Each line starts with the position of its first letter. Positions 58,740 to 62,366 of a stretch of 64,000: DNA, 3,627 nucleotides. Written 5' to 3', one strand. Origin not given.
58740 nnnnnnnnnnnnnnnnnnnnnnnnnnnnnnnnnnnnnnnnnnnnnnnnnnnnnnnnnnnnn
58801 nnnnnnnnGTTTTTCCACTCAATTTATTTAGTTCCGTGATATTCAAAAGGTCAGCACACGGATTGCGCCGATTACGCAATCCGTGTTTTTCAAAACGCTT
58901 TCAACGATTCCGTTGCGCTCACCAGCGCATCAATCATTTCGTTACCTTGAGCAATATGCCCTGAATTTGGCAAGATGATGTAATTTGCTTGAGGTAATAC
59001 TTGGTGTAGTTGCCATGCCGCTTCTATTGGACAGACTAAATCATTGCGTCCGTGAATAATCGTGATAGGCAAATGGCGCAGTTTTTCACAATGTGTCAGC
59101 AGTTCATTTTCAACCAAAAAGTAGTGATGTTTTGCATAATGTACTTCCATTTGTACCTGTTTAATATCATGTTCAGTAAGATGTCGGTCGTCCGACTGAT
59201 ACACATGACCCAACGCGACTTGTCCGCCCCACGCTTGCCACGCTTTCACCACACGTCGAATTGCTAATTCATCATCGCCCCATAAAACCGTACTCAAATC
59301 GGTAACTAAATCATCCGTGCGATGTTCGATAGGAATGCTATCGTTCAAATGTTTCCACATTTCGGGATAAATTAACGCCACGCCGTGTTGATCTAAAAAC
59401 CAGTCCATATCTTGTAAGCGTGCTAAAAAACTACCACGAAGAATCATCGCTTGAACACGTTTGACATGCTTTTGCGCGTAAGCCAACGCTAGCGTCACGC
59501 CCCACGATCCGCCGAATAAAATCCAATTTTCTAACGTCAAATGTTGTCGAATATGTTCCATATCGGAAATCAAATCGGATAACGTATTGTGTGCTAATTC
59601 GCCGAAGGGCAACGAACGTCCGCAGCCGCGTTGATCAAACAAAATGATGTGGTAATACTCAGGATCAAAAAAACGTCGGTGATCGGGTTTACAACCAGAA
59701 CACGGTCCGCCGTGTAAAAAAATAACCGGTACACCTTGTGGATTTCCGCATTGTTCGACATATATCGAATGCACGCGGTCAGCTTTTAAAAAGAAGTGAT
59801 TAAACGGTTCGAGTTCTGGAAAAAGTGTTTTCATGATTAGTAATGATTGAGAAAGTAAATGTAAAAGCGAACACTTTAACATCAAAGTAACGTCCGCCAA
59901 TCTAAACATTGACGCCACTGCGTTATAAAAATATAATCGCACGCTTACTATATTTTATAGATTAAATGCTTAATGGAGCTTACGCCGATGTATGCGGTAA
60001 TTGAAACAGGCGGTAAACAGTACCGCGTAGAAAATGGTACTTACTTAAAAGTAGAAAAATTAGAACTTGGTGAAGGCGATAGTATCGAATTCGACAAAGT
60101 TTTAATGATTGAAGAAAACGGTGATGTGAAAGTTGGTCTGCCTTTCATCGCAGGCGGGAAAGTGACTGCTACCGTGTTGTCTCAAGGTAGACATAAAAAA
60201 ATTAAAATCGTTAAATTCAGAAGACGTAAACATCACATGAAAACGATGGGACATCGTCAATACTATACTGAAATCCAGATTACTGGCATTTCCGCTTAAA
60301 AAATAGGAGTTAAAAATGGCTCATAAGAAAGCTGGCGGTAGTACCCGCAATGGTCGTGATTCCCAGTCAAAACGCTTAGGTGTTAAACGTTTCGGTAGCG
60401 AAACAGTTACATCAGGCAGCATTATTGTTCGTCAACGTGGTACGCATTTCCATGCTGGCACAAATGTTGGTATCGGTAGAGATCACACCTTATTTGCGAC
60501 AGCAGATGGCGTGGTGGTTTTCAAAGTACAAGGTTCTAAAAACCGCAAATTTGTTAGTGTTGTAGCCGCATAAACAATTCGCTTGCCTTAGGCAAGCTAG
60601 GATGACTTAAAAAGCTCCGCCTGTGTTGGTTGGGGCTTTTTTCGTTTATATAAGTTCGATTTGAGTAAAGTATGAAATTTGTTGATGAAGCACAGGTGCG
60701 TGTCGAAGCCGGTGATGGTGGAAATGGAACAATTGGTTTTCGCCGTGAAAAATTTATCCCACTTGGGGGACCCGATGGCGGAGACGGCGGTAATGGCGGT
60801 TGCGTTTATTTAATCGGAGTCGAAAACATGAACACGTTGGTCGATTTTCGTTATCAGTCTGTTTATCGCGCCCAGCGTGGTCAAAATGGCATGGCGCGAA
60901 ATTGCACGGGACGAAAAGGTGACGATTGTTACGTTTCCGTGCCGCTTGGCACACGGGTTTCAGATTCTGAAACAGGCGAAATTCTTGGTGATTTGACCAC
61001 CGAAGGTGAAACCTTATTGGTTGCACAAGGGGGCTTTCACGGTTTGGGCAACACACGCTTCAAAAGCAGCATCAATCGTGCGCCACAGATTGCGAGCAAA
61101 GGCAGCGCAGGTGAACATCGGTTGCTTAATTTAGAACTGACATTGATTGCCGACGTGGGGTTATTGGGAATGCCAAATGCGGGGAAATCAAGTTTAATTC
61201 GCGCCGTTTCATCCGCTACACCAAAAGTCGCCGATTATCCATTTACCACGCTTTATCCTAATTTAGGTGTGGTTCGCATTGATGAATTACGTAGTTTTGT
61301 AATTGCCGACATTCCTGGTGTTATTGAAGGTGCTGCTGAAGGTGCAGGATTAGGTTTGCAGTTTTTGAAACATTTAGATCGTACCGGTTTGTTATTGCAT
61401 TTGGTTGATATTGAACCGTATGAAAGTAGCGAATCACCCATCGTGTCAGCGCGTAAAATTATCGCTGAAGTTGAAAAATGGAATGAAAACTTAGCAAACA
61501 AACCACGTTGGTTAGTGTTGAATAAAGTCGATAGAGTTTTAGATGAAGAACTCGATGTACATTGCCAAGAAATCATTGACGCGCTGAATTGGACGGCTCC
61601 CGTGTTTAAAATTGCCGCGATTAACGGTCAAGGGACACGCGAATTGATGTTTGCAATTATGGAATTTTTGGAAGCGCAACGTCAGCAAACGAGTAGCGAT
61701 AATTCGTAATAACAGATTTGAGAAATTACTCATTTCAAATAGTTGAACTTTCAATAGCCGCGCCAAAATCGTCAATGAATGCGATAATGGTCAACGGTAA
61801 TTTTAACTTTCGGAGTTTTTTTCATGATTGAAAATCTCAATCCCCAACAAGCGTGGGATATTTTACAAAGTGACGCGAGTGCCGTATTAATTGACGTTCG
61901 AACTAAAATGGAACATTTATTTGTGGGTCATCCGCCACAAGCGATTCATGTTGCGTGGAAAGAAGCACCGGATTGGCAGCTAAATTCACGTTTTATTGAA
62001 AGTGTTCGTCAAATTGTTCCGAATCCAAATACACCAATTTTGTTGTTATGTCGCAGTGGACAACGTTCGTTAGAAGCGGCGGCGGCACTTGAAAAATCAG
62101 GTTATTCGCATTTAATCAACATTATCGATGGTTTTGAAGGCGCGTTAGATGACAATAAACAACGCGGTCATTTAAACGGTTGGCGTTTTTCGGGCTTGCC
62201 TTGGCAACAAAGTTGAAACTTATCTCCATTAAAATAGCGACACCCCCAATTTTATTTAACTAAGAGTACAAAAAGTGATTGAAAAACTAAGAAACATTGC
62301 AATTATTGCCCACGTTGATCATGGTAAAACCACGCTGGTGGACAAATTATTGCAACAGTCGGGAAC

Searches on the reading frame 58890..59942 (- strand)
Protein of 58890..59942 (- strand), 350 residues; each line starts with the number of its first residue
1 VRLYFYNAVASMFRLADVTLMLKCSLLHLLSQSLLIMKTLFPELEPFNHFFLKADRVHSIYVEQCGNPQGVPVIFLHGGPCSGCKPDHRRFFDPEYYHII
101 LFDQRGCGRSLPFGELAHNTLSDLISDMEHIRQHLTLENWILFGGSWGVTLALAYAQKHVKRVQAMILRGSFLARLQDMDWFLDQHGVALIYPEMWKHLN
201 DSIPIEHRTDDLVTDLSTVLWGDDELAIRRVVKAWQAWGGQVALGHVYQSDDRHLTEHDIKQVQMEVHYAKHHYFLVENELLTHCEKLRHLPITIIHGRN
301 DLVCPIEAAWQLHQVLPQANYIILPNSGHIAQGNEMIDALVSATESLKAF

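Call 8: search_protein_families(library=ncbifam, proteins=[window:58890-59942:-], max_evalue=0.001)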
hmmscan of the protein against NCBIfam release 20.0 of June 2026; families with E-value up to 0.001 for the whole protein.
window:58890-59942:- (350 aa): 23 families
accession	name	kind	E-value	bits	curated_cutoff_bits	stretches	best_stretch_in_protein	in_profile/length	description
TIGR01249.1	pro_imino_pep_1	equivalog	2.3e-97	325.9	259.75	1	45-347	2-306/307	prolyl aminopeptidase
TIGR01250.1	pro_imino_pep_2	subfamily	1e-19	71.2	167.65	1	59-171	14-129/288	proline iminopeptidase-family hydrolase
NF052610.1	macro_16_ester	equivalog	4.5e-16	59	420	1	53-339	7-275/281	alpha/beta fold macrolide esterase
NF045945.1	ProImpepLactob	equivalog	8.2e-16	58.3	400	1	67-171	24-131/293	proline iminopeptidase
TIGR02427.1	protocat_pcaD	equivalog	1.2e-12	47.8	255.85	2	97-169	40-110/251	3-oxoadipate enol-lactonase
NF045948.1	ProImpepThrmp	equivalog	2e-12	47.1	500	1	60-170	14-127/291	proline iminopeptidase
NF050089.1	i_nPHAscl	equivalog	2.5e-12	46.5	300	1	73-172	21-118/288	intracellular short-chain-length polyhydroxyalkanoate depolymerase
TIGR03611.1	RutD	equivalog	5.2e-12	45.7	238.5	1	95-168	38-110/258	pyrimidine utilization protein D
NF053683.1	esterase_mleBRB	exception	1.1e-10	41.6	585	1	201-331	133-260/280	BRB family alpha/beta fold macrolide esterase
NF045632.1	hydroxlase_HsaD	equivalog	2.1e-10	40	400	1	58-170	22-136/290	4,5:9,10-diseco-3-hydroxy-5,9,17-trioxoandrosta-1(10),2-diene-4-oate hydrolase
NF051488.1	bifunc_PcaDC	exception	3.1e-09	36.4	390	0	97-171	39-111/375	bifunctional 3-oxoadipate enol-lactonase/4-carboxymuconolactone decarboxylase PcaDC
NF053693.1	esterase_mleCBF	exception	7e-09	35.4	564.5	1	60-342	13-276/279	CBF family alpha/beta fold macrolide esterase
TIGR03695.1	menH_SHCHC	equivalog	1.5e-08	34.4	208.55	1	72-171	4-104/252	2-succinyl-6-hydroxy-2,4-cyclohexadiene-1-carboxylate synthase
NF053684.1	esterase_mleBCA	exception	4.5e-08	32.6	570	0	59-168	12-124/281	BCA family alpha/beta fold macrolide esterase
NF041759.1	mac_hydro_EstT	equivalog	8.1e-08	31.8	450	1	92-332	46-262/278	macrolide hydrolase EstT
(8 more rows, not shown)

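Call 9: search_protein_families(library=pfam, proteins=[window:58890-59942:-], max_evalue=0.001)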
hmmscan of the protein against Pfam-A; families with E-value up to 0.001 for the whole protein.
window:58890-59942:- (350 aa): 3 families
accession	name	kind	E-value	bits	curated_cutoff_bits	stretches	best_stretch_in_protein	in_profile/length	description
PF00561.26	Abhydrolase_1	-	3.3e-26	92.9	25.8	1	72-332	2-241/245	alpha/beta hydrolase fold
PF12146.15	Hydrolase_4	-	9.1e-13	48.5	27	1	95-329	30-232/239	Serine aminopeptidase, S33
PF12697.13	Abhydrolase_6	-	4.8e-10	40.9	26.3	1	73-338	1-212/217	Alpha/beta hydrolase family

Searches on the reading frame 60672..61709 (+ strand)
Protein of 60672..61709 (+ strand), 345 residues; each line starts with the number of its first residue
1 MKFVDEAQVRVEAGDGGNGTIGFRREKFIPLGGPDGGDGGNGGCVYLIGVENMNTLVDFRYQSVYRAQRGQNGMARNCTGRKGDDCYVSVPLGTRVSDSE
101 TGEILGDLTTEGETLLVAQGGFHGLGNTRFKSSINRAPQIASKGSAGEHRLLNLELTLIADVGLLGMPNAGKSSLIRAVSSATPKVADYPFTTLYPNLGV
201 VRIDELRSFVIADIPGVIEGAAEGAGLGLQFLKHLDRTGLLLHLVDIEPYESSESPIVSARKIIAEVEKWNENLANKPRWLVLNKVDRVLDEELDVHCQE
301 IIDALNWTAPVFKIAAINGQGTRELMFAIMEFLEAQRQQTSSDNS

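Call 8: search_protein_families(library=ncbifam, proteins=[window:60672-61709:+], max_evalue=0.001)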
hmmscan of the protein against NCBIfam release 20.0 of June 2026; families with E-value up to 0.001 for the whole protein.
window:60672-61709:+ (345 aa): 20 families
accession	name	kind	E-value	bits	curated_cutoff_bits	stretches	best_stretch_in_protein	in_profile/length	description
TIGR02729.1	Obg_CgtA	equivalog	2e-135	451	280.25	1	3-333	1-328/329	Obg family GTPase CgtA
NF008956.1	PRK12299.1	equivalog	1.4e-131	438.4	300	1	2-334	1-326/327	GTPase ObgE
NF008955.0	PRK12297.1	equivalog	3.3e-130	434.9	406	1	1-341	1-336/429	GTPase ObgE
NF008954.1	PRK12296.1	equivalog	1.4e-106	356.7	377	1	2-342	3-348/470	GTPase ObgE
NF007171.0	PRK09602.1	subfamily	3.2e-18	65.8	387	2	161-201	4-44/397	YchF-related putative GTPase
TIGR00092.1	TIGR00092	equivalog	1.9e-13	50.3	279.2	1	162-245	5-105/368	redox-regulated ATPase YchF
NF000908.1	PRK00089.1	equivalog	2.3e-12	46.8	237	1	162-338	6-172/291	GTPase Era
TIGR03156.1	GTP_HflX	equivalog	5e-12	45.4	216.75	1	159-331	189-349/351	GTPase HflX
NF008280.0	PRK11058.1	equivalog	3e-11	42.8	441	1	159-336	197-364/426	ribosome rescue GTPase HflX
TIGR00231.1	small_GTP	domain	9.9e-09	35.2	42.5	1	161-325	5-158/164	GTP-binding protein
TIGR03594.1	GTPase_EngA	equivalog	2.6e-07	30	306.7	1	162-343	3-170/432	ribosome biogenesis GTPase Der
TIGR03596.1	GTPase_YlqF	equivalog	7.5e-06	25.5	208.2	0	164-220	123-176/276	ribosome biogenesis GTPase YlqF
TIGR03918.1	GTP_HydF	equivalog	1.1e-05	24.4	325.55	1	161-339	9-173/392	[FeFe] hydrogenase H-cluster maturation GTPase HydF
TIGR00436.1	era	equivalog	1.3e-05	24.7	116.25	1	162-339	3-169/270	GTPase Era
NF003661.0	PRK05291.1-3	equivalog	2.1e-05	24.1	380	1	162-340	219-377/448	tRNA uridine-5-carboxymethylaminomethyl(34) synthesis GTPase MnmE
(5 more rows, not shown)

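Call 9: search_protein_families(library=pfam, proteins=[window:60672-61709:+], max_evalue=0.001)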
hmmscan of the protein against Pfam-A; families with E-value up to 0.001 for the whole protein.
window:60672-61709:+ (345 aa): 5 families
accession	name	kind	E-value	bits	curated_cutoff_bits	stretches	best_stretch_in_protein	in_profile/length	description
PF01018.28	GTP1_OBG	-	3.2e-58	196.2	27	1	4-157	1-154/155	GTP1/OBG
PF01926.29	MMR_HSR1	-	6.8e-25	87.8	21.9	1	161-285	1-113/113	50S ribosome-binding GTPase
PF02421.24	FeoB_N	-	4.2e-11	43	27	1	162-217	3-57/156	Ferrous iron transport protein B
PF03308.22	MeaB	-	7.2e-05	22.4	23.1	0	287-339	192-241/273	Methylmalonyl Co-A mutase-associated GTPase MeaB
PF00009.33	GTP_EFTU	-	0.00068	19.7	26.5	0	277-334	122-187/188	Elongation factor Tu GTP binding domain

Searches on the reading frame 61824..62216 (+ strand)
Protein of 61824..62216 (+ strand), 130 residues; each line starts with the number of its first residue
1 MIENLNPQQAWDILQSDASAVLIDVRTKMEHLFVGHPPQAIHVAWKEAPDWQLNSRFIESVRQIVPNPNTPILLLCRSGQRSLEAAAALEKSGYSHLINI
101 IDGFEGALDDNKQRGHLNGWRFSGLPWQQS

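Call 9: search_protein_families(library=pfam, proteins=[window:61824-62216:+], max_evalue=0.001)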
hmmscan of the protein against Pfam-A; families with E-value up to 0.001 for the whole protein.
window:61824-62216:+ (130 aa): 1 family
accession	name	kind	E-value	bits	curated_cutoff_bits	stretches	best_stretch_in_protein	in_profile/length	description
PF00581.25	Rhodanese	-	8e-15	55.6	22.2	1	7-106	2-98/102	Rhodanese-like domain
